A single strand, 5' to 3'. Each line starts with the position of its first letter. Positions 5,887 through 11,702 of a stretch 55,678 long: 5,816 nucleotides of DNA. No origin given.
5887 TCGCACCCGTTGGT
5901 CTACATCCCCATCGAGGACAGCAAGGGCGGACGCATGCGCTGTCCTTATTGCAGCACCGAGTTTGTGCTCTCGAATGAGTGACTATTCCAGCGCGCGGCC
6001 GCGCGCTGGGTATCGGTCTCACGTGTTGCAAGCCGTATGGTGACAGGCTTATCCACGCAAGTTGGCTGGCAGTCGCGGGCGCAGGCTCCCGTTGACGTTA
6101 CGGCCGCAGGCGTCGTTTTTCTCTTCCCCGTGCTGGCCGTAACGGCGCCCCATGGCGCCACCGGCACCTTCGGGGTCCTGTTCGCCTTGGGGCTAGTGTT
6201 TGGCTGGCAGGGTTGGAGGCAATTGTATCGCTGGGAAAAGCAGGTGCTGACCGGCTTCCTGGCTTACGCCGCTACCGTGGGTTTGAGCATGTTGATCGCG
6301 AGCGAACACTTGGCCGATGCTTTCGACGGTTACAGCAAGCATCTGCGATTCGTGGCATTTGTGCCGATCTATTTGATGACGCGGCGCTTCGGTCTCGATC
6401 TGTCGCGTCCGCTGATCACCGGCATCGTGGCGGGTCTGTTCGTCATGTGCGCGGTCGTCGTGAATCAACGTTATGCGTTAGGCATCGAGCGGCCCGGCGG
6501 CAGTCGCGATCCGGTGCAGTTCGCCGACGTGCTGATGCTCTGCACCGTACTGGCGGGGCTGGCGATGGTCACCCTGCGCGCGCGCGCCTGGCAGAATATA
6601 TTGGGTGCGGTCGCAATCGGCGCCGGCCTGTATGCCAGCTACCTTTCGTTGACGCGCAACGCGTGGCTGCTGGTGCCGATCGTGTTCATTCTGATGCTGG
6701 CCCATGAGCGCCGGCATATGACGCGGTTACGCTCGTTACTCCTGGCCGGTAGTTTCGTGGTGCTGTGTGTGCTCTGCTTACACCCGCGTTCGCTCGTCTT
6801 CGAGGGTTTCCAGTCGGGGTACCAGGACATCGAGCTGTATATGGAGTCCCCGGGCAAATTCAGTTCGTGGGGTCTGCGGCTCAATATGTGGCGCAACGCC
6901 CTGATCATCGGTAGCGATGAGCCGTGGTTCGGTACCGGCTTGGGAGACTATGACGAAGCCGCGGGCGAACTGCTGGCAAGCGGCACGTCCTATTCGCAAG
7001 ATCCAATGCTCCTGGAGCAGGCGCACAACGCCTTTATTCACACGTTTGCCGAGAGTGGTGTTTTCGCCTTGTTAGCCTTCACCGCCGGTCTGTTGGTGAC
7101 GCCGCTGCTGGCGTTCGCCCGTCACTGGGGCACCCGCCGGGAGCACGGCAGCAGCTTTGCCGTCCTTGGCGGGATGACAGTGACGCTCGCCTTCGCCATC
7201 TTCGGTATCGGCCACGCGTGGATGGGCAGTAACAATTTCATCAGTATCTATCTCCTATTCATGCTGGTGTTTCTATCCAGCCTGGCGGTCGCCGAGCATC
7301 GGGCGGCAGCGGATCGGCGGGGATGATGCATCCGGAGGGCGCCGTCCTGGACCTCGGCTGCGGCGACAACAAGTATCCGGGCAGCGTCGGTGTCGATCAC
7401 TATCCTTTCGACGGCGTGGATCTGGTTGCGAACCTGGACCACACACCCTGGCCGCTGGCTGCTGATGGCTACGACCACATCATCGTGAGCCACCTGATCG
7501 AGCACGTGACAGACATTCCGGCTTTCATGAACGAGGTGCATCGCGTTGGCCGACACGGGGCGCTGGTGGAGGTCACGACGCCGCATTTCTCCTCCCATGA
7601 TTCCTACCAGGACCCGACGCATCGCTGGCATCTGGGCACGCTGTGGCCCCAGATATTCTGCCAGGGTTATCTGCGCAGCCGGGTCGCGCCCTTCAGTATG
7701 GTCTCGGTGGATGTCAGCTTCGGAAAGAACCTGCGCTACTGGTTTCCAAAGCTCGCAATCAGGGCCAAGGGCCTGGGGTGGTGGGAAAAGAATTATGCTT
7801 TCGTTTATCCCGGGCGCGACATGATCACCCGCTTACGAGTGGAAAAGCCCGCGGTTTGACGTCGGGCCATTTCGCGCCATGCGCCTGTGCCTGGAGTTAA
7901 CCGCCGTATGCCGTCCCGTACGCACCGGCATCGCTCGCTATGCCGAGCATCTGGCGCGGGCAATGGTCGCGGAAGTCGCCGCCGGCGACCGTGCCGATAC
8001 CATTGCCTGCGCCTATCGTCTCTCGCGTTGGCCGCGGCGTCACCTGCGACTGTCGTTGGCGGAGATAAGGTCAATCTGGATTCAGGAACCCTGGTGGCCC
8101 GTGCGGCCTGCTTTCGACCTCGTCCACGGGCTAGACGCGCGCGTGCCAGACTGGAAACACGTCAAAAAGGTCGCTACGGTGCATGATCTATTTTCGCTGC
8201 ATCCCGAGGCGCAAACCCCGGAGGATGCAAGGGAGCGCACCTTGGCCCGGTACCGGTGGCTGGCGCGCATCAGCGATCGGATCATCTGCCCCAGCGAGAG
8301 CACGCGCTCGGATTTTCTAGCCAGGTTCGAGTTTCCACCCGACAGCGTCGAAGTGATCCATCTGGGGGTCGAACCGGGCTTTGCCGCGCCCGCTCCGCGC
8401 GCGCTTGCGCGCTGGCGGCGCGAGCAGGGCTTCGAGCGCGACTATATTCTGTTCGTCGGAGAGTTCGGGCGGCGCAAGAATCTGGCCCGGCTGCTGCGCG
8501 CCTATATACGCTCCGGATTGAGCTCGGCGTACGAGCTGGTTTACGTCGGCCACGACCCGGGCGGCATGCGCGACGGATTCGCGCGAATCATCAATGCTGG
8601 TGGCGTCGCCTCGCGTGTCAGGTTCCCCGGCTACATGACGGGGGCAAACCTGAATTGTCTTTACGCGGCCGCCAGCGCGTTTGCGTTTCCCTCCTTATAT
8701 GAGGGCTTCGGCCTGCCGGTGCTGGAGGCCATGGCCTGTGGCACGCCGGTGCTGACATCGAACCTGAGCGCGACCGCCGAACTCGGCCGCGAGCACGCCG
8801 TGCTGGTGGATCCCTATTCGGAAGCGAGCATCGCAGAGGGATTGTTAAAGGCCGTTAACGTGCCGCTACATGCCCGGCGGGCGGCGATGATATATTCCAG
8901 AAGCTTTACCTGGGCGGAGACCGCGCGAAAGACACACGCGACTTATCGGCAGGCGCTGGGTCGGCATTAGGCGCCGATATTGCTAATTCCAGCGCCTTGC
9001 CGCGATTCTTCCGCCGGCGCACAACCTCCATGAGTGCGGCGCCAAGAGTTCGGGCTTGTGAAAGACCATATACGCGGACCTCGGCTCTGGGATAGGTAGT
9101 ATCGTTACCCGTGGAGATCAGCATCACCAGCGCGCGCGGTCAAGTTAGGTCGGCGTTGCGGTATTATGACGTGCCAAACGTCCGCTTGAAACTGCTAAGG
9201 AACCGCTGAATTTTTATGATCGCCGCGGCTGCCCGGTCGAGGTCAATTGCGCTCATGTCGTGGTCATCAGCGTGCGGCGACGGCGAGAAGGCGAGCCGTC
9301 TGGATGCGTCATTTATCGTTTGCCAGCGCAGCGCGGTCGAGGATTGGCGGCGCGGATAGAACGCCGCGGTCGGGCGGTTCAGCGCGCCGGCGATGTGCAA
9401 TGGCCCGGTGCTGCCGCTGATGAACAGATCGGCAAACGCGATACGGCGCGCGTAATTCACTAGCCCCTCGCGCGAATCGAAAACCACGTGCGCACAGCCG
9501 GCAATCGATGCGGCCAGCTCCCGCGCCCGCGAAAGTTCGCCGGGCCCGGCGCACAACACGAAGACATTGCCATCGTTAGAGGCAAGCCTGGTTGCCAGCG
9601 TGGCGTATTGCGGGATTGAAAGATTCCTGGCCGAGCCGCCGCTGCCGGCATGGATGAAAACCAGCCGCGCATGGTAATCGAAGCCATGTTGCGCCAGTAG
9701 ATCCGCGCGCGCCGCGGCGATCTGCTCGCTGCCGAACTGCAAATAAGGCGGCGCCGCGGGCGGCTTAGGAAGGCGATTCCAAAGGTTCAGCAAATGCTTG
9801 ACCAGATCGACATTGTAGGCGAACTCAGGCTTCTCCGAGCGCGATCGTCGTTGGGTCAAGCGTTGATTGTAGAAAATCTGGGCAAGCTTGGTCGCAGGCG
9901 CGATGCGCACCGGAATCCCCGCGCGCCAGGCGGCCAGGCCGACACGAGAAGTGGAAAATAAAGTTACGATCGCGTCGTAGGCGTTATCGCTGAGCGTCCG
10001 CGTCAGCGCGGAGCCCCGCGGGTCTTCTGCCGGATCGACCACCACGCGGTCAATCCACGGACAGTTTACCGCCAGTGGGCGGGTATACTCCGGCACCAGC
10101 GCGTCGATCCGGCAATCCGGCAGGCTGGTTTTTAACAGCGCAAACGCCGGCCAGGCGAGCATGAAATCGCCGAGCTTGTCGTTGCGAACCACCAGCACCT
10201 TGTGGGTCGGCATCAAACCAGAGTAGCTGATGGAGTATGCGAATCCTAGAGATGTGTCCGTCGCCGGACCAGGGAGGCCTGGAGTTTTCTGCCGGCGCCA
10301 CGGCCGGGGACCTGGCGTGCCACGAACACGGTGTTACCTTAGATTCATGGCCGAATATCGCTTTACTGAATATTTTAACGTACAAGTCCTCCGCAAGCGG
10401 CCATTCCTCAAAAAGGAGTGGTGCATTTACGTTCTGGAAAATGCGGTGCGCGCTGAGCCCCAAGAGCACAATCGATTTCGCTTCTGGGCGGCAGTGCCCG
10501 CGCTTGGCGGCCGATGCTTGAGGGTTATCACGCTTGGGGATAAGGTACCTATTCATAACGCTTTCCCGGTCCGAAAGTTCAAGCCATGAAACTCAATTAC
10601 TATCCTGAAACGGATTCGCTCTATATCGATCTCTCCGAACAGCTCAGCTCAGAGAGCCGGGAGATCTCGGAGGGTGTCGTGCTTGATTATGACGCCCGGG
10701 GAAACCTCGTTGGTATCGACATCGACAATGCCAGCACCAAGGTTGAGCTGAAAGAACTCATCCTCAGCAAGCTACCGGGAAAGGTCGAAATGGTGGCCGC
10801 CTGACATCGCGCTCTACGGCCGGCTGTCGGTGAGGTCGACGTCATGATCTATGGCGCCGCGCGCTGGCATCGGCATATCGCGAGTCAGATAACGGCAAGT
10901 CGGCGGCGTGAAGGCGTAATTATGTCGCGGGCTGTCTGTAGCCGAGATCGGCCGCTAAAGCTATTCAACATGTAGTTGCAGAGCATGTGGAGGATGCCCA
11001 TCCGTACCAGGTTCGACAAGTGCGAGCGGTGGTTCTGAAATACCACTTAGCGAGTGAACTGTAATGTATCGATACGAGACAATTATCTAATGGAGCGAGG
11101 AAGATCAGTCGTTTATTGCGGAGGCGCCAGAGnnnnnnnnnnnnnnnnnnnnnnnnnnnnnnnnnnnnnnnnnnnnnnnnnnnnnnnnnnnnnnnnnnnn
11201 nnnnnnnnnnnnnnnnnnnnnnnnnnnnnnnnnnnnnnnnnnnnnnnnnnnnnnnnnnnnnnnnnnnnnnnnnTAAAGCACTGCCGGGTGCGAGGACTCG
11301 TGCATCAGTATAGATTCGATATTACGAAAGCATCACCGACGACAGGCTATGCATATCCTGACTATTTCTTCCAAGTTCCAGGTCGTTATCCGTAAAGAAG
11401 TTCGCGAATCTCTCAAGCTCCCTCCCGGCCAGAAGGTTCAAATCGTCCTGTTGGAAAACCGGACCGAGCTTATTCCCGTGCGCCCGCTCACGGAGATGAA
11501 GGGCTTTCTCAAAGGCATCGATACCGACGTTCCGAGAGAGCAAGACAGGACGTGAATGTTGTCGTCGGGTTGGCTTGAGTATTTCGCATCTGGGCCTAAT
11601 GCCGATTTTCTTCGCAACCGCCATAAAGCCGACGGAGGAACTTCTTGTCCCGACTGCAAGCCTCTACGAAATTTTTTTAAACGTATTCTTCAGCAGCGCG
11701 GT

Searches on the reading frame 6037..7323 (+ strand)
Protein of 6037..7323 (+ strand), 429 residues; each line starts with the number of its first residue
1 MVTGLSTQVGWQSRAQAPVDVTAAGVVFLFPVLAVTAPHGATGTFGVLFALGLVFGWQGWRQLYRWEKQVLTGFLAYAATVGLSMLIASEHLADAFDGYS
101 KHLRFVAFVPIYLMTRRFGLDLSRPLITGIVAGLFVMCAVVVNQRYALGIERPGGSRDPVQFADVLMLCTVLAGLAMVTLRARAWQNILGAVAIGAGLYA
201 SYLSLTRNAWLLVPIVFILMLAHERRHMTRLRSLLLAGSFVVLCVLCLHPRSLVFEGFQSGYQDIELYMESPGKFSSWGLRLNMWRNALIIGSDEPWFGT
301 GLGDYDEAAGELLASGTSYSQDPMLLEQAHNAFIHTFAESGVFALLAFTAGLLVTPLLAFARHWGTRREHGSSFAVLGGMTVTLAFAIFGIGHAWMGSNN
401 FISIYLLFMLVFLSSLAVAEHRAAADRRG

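Call 11: search_protein_families(library=pfam, proteins=[window:6037-7323:+], max_evalue=0.01)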
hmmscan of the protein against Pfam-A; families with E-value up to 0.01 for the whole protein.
window:6037-7323:+ (429 aa): 1 family
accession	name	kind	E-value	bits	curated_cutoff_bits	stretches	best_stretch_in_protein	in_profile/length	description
PF04932.20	Wzy_C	-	7.6e-17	61.9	31.7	1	197-348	6-148/149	O-Antigen ligase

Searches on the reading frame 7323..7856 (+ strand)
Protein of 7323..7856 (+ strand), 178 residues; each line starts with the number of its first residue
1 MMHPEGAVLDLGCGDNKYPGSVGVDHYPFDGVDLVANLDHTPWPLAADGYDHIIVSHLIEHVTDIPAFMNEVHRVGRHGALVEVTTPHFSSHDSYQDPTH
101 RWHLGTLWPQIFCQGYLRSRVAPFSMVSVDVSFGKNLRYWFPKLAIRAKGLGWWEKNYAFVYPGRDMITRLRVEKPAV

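Call 11: search_protein_families(library=pfam, proteins=[window:7323-7856:+], max_evalue=0.01)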
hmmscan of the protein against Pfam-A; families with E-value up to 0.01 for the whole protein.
window:7323-7856:+ (178 aa): 5 families
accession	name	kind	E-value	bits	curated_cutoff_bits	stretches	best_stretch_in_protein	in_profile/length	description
PF13489.12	Methyltransf_23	-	8.8e-08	32.5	27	1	6-104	24-134/164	Methyltransferase domain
PF08241.18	Methyltransf_11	-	3.2e-05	24.9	21.2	1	35-81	48-92/95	Methyltransferase domain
PF13649.12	Methyltransf_25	-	0.0043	18.2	27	0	39-78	54-95/97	Methyltransferase domain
PF13847.12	Methyltransf_31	-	0.0044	17.2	27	0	45-88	70-113/145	Methyltransferase domain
PF05148.21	Methyltransf_8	-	0.0054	17.1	27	1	6-85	74-157/219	Hypothetical methyltransferase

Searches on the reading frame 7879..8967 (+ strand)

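Call 11: search_protein_families(library=pfam, proteins=[window:7879-8967:+], max_evalue=0.01)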
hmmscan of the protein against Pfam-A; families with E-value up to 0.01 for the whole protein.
window:7879-8967:+ (363 aa): 6 families
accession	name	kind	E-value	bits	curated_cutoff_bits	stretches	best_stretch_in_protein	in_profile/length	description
PF00534.26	Glycos_transf_1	-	1e-26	94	26.4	1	181-334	7-162/172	Glycosyl transferases group 1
PF13692.12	Glyco_trans_1_4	-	7.2e-25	88.3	27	1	188-325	2-139/142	Glycosyl transferases group 1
PF13439.12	Glyco_transf_4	-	4.7e-15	56.5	28.5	1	17-166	3-168/170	Glycosyltransferase Family 4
PF20706.3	GT4-conflict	-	7e-11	42.2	26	1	164-317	177-332/385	Family 4 Glycosyltransferase in conflict systems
PF13579.12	Glyco_trans_4_4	-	3.5e-06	27.9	29.7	1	16-163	1-158/158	Glycosyl transferase 4-like domain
PF13524.12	Glyco_trans_1_2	-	0.007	16.8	25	0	258-305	40-94/144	Glycosyl transferase-like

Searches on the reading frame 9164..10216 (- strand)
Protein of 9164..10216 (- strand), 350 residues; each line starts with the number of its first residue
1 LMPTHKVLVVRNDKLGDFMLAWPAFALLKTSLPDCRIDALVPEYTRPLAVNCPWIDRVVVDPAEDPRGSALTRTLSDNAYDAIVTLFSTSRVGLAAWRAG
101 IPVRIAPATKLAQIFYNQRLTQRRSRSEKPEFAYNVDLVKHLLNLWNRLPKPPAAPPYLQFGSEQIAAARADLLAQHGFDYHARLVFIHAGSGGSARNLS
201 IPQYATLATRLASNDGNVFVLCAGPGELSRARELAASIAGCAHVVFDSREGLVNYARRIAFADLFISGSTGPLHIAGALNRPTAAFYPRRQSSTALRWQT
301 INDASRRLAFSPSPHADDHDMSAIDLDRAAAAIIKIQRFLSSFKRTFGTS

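Call 11: search_protein_families(library=pfam, proteins=[window:9164-10216:-], max_evalue=0.01)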
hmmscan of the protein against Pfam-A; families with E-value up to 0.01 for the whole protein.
window:9164-10216:- (350 aa): 1 family
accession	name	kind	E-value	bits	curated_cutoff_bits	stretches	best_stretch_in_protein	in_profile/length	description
PF01075.23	Glyco_transf_9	-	1e-14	54.9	22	1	70-289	3-211/247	Glycosyltransferase family 9 (heptosyltransferase)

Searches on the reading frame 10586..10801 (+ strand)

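Call 11: search_protein_families(library=pfam, proteins=[window:10586-10801:+], max_evalue=0.01)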
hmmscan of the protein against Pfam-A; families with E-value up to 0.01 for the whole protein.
window:10586-10801:+ (72 aa): 1 family
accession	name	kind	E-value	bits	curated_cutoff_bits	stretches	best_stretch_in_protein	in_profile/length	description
PF10049.14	DUF2283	-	1.8e-17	63.7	23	1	2-50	1-49/49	Protein of unknown function (DUF2283)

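Call 80: search_protein_families(library=phrogs, proteins=[window:10586-10801:+], max_evalue=0.01)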
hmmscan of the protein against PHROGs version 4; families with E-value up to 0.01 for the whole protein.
window:10586-10801:+ (72 aa): 1 family
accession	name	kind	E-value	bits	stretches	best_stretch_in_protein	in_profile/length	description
phrog_36767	-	unknown function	0.0045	18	1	1-67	12-80/95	-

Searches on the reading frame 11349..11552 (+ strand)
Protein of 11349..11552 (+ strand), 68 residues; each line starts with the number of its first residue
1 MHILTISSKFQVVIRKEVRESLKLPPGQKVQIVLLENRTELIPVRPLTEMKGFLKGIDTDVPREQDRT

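Call 80: search_protein_families(library=phrogs, proteins=[window:11349-11552:+], max_evalue=0.01)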
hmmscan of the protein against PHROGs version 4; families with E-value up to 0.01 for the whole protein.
window:11349-11552:+ (68 aa): 1 family
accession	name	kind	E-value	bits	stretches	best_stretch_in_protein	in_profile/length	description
phrog_10557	-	unknown function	3.9e-18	66.2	1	3-67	3-67/68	-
